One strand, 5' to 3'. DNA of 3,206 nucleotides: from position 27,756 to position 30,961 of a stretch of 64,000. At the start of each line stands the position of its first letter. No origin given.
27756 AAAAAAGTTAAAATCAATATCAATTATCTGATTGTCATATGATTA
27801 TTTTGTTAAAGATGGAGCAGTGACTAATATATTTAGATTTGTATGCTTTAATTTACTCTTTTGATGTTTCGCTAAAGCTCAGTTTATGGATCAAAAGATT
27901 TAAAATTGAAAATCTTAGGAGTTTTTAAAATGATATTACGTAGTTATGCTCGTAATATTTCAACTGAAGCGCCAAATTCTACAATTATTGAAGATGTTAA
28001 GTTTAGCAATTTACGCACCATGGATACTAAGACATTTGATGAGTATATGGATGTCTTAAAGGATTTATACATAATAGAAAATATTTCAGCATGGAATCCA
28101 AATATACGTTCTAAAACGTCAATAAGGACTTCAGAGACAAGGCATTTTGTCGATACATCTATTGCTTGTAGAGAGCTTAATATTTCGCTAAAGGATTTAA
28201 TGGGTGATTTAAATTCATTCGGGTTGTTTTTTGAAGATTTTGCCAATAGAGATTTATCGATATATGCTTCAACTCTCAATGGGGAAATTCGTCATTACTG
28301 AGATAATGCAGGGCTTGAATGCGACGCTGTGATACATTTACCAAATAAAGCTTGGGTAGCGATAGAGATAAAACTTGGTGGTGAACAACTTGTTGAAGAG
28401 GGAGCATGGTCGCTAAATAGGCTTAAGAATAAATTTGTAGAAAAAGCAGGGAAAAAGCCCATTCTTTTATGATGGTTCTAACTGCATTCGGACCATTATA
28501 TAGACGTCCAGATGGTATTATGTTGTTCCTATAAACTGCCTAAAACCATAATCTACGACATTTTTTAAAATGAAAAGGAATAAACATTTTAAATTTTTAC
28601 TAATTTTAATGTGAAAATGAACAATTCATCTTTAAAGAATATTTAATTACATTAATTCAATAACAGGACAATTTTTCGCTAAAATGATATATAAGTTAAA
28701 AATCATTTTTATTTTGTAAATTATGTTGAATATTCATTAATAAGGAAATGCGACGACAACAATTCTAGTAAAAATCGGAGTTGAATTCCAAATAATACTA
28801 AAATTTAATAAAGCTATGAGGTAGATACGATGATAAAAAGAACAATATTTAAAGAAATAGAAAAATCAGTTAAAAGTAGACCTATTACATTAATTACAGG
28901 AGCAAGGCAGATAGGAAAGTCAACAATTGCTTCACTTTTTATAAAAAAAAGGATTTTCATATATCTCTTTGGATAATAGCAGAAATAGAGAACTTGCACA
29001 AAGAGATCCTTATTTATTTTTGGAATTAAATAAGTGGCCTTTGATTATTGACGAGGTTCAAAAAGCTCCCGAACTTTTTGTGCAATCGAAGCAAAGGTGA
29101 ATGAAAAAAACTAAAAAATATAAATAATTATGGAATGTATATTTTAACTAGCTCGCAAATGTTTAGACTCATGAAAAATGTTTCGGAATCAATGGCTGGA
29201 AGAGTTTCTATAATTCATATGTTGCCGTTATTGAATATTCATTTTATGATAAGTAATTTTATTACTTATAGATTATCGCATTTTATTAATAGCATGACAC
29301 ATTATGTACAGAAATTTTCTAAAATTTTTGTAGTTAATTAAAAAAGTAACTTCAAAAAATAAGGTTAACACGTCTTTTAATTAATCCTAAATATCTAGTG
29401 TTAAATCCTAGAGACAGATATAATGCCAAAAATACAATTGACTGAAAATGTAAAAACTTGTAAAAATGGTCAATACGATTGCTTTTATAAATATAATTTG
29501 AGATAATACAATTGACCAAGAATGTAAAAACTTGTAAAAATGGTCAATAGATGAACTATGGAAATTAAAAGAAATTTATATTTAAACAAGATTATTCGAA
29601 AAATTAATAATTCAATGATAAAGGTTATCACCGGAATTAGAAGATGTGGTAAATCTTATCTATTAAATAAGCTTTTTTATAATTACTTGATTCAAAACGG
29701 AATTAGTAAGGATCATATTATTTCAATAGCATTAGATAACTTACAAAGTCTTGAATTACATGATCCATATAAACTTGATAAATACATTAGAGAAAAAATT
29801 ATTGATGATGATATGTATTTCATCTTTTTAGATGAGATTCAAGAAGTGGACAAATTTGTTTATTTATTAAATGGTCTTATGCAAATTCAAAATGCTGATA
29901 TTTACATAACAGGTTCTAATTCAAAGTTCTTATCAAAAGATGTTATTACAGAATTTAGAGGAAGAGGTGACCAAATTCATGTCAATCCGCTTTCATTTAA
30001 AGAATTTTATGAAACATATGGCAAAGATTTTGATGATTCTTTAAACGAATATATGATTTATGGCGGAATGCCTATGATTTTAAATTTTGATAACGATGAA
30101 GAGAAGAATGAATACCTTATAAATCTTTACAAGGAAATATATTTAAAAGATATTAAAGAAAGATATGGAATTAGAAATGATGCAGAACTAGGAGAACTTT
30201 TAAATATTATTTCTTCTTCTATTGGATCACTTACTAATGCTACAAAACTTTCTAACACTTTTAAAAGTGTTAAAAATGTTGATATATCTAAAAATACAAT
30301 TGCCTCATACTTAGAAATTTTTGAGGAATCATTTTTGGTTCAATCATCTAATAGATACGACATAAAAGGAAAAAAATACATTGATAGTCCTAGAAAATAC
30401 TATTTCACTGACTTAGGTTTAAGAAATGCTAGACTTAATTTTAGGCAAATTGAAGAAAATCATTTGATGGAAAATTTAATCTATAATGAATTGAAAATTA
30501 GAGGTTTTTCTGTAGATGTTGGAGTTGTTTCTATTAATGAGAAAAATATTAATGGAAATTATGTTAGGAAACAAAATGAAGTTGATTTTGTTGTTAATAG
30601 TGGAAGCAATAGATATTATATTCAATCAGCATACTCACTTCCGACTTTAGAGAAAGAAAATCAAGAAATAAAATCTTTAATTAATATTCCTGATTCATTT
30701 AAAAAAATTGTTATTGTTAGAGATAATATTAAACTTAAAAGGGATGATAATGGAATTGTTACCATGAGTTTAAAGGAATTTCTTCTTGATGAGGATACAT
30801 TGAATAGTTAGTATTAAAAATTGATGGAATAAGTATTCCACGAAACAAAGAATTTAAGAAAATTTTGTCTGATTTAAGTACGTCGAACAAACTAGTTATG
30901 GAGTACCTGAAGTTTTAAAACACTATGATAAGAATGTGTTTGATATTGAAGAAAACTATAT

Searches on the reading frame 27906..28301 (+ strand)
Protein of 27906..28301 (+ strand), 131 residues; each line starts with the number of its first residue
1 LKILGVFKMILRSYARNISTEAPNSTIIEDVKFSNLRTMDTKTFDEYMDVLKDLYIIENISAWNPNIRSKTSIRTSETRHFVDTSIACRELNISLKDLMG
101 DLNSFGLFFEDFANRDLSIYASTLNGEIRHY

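Call 8: search_protein_families(library=pfam, proteins=[window:27906-28301:+], max_evalue=0.01)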
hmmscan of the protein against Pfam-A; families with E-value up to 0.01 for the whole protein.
window:27906-28301:+ (131 aa): 1 family
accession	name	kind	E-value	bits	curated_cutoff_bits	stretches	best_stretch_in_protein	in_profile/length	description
PF13635.12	DUF4143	-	1.4e-15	57.8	28.1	1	7-123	16-124/160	Domain of unknown function (DUF4143)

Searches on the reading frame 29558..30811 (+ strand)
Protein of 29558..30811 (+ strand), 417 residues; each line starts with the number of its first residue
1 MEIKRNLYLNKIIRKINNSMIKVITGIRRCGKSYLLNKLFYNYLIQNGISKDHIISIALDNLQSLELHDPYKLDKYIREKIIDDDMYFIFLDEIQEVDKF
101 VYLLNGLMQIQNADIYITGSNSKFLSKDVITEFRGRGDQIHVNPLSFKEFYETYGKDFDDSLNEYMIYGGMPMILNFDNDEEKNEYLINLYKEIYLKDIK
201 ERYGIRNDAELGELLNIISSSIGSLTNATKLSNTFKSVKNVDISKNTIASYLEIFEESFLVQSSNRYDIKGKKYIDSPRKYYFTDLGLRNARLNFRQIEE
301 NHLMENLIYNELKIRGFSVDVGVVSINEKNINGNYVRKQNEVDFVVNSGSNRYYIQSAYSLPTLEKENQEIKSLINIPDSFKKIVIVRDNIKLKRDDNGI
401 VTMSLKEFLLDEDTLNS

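Call 8: search_protein_families(library=pfam, proteins=[window:29558-30811:+], max_evalue=0.01)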
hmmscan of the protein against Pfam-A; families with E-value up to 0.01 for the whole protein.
window:29558-30811:+ (417 aa): 3 families
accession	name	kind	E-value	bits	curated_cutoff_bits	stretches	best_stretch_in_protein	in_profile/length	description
PF13173.12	AAA_14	-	5.6e-31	107.7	27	1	20-150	3-128/129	AAA domain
PF13635.12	DUF4143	-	2e-20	73.6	28.1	1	197-356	2-156/160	Domain of unknown function (DUF4143)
PF01637.24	ATPase_2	-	0.0025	18.1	33.2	0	9-80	8-81/225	ATPase domain predominantly from Archaea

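Call 74: search_protein_families(library=padloc, proteins=[window:29558-30811:+], max_evalue=0.001)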
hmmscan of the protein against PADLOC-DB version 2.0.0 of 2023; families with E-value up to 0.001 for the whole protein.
window:29558-30811:+ (417 aa): 7 families
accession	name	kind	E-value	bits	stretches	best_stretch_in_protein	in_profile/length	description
PDLC04787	PDC-S01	-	5.4e-118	392.4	1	3-412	11-409/412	-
PDLC04789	PDC-S01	-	3.8e-42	142.7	1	1-350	1-331/375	-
PDLC04791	PDC-S01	-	2e-22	77.5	1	13-393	11-382/395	-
PDLC04790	PDC-S01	-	4.7e-22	76.3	1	14-352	22-359/422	-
PDLC04786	PDC-S01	-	6.2e-16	56.2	2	23-156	24-159/439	-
PDLC04788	PDC-S01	-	2.2e-15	54.6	1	23-350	23-373/448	-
PDLC04792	PDC-S01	-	7.8e-08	29.3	1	18-155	18-156/452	-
